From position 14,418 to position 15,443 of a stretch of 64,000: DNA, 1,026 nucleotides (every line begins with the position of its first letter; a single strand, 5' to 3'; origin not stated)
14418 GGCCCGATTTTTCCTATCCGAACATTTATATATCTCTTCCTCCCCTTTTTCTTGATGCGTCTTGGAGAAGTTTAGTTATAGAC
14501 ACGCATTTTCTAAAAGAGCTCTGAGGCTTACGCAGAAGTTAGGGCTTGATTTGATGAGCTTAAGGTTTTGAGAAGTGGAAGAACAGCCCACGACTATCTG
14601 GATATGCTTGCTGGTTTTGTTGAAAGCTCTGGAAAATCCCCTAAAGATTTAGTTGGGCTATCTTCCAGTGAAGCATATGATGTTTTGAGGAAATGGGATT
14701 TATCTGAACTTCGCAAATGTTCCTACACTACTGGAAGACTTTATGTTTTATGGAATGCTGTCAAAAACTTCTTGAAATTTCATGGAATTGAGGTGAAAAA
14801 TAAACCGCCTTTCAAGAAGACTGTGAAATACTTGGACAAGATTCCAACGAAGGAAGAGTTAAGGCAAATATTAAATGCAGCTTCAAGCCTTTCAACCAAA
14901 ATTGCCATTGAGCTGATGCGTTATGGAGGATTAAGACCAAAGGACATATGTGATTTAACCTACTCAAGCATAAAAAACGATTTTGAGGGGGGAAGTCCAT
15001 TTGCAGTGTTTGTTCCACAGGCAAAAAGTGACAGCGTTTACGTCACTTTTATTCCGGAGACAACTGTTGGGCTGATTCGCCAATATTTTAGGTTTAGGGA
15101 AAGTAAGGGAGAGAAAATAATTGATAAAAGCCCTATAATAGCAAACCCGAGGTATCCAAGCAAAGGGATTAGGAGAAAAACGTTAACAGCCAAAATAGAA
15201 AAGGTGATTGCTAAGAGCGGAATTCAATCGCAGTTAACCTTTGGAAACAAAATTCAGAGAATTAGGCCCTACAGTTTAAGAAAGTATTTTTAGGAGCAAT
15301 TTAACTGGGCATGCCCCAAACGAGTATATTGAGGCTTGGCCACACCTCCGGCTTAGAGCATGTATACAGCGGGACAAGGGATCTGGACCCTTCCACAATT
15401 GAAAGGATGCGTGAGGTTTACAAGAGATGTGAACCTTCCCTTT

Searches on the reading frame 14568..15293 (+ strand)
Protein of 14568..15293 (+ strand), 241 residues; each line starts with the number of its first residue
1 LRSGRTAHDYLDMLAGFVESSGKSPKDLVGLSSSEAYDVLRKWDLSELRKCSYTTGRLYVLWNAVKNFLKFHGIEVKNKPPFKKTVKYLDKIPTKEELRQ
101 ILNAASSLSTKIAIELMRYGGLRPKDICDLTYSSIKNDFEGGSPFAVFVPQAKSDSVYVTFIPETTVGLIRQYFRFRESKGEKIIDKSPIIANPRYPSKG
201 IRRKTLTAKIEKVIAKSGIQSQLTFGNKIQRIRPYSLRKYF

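Call 83: search_protein_families(library=pfam, proteins=[window:14568-15293:+], max_evalue=0.001)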
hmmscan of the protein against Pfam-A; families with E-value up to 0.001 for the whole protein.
window:14568-15293:+ (241 aa): 1 family
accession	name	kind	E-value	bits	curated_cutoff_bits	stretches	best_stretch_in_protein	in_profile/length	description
PF00589.27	Phage_integrase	-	2.7e-07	31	27.1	1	94-241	4-136/172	Phage integrase family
